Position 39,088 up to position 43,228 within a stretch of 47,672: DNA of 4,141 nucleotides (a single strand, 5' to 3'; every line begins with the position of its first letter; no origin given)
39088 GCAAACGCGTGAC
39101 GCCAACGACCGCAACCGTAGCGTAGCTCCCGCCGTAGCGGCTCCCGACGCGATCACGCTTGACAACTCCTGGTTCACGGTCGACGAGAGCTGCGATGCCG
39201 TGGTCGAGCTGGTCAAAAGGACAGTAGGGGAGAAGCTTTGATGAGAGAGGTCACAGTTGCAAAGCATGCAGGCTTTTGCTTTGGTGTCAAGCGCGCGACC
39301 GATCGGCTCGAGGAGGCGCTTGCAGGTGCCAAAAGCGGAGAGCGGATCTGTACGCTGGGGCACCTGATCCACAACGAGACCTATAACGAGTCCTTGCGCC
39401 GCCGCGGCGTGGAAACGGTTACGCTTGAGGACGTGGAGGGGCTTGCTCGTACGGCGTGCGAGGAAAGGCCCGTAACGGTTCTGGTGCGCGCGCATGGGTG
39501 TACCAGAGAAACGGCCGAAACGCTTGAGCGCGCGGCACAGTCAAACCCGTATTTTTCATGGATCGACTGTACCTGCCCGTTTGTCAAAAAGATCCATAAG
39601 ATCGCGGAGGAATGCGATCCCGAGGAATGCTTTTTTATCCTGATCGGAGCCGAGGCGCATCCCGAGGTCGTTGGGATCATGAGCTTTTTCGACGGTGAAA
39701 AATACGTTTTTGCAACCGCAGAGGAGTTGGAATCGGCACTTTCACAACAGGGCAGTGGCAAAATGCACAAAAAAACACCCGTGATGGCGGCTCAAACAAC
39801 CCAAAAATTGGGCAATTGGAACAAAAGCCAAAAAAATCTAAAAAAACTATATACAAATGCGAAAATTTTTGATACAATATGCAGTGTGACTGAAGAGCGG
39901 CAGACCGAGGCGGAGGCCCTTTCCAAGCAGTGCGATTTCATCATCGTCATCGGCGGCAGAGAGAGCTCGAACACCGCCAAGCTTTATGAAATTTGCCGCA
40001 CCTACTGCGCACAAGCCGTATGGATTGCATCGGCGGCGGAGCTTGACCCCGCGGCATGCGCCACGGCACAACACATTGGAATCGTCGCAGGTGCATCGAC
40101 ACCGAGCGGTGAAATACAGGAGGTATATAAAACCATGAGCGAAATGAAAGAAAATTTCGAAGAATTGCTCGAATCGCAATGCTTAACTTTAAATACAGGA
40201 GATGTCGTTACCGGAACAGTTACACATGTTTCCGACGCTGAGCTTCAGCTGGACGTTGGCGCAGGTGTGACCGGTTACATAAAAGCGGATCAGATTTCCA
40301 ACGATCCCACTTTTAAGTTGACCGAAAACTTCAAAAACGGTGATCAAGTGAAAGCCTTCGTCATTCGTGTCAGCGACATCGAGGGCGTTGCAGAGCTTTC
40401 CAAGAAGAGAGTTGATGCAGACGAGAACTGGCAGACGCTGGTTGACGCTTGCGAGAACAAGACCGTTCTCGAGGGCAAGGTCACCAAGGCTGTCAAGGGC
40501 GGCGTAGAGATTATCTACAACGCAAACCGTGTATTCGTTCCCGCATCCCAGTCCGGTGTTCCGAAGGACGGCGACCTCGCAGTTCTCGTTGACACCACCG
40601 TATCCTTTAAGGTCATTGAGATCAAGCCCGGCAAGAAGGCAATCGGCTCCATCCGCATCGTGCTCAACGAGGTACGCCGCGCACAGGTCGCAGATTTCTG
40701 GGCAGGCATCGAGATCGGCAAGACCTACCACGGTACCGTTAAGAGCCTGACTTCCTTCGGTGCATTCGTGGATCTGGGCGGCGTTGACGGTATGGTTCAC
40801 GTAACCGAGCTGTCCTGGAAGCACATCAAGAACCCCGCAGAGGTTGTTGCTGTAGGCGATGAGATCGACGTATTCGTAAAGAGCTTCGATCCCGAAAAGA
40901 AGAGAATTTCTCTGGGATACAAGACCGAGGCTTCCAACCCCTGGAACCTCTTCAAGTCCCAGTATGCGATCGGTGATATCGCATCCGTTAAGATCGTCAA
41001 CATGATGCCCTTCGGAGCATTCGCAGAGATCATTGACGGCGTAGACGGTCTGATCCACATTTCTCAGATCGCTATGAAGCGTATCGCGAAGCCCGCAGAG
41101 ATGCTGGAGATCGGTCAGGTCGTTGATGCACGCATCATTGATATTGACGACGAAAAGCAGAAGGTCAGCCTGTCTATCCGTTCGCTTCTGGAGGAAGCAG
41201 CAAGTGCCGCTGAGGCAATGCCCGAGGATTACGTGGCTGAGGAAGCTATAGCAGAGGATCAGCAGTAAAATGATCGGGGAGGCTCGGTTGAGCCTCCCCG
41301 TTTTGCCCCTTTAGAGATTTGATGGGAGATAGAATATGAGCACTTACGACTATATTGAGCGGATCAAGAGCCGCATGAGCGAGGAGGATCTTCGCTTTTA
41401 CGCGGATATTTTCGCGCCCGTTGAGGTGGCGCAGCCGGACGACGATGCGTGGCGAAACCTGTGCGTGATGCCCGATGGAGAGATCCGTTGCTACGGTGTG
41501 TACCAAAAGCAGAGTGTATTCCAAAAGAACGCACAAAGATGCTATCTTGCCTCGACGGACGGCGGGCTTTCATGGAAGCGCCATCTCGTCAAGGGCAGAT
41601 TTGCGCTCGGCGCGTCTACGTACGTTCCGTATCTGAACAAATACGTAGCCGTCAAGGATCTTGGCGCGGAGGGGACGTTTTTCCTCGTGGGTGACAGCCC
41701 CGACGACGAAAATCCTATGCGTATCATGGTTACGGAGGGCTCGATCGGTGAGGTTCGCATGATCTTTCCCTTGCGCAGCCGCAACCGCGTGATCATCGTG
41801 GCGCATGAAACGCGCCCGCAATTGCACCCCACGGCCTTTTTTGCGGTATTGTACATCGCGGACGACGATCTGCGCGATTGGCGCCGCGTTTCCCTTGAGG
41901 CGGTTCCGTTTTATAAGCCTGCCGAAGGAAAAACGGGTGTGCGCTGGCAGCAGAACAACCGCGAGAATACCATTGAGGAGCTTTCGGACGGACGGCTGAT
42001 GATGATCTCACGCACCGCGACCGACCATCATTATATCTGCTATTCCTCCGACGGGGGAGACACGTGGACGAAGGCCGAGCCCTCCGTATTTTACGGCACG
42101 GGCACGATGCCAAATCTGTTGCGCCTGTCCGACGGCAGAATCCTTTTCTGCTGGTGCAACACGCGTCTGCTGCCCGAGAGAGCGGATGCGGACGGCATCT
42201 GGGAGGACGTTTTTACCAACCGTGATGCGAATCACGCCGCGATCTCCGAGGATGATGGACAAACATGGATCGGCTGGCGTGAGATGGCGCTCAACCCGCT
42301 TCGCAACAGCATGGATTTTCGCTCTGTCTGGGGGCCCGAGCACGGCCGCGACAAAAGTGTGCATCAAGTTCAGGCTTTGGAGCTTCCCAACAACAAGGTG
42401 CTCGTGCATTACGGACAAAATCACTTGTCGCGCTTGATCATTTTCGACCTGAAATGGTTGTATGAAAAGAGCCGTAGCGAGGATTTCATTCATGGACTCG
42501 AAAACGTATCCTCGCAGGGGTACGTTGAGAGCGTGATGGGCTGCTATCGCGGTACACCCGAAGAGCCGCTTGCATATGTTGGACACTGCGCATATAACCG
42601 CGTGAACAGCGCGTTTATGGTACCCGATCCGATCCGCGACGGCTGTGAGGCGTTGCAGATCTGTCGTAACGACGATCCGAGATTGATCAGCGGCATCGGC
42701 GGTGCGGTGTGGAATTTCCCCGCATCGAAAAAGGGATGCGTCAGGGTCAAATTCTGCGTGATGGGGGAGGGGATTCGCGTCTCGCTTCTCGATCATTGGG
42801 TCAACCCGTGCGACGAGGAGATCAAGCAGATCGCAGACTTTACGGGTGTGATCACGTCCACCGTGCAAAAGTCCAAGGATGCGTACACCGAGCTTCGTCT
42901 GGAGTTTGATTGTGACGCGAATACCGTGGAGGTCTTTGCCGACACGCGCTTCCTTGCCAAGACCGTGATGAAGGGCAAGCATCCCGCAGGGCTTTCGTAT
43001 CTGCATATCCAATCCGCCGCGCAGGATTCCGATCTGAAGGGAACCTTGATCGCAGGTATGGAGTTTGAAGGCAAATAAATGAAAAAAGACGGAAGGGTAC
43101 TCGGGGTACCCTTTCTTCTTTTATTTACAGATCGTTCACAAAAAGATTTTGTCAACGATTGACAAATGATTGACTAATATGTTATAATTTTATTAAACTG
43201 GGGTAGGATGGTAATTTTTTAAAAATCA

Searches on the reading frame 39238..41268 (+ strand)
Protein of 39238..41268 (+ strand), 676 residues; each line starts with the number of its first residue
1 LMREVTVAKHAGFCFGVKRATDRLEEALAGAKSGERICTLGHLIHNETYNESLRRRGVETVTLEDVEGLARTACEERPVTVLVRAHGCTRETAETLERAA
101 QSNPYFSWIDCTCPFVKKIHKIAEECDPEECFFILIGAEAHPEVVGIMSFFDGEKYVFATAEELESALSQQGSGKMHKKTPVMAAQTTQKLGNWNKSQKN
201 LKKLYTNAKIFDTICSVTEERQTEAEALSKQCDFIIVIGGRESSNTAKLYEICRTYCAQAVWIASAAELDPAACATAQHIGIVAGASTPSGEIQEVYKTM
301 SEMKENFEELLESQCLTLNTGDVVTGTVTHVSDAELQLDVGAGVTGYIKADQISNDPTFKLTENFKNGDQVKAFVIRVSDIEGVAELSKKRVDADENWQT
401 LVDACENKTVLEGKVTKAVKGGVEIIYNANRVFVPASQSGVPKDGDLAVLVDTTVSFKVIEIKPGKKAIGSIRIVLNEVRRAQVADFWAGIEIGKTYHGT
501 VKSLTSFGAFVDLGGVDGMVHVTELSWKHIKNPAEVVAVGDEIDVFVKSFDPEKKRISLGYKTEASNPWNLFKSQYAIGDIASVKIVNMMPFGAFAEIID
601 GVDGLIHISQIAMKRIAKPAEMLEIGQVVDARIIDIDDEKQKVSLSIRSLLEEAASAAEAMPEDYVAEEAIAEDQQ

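Call 34: search_protein_families(library=pfam, proteins=[window:39238-41268:+], max_evalue=0.001)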
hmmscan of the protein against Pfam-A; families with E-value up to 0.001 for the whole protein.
window:39238-41268:+ (676 aa): 7 families
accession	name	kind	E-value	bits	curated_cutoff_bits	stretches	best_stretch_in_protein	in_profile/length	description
PF02401.23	LYTB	-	1.2e-78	264.5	24.5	1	5-300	1-266/267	LytB protein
PF00575.29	S1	-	4e-52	174.9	22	3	492-562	3-74/74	S1 RNA binding domain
PF23459.1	S1_RRP5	-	4.8e-16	59.5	27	1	590-646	15-71/72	RRP5 S1 domain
PF21710.3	Spt6_S1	-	2.1e-08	34.8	27.5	0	577-648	15-87/91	Spt6, S1/OB domain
PF24685.1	OB_RRP5_4th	-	3.6e-07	30.5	31.5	1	344-391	37-84/92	RRP5 OB-fold domain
PF00465.25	Fe-ADH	-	0.00022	21.3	31.3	1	178-264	23-110/168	Iron-containing alcohol dehydrogenase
PF13509.12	S1_2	-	0.00027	21.4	21.8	0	493-547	1-48/61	S1 domain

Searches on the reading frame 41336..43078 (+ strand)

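Call 34: search_protein_families(library=pfam, proteins=[window:41336-43078:+], max_evalue=0.001)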
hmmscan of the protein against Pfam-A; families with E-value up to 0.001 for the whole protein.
window:41336-43078:+ (580 aa): 2 families
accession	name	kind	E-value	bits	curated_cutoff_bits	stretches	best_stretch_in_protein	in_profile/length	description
PF13088.12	BNR_2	-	4.5e-11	43.1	31.4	1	164-311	132-248/277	BNR repeat-like domain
PF02012.26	BNR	-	0.00015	21.6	27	0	73-82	3-12/12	BNR/Asp-box repeat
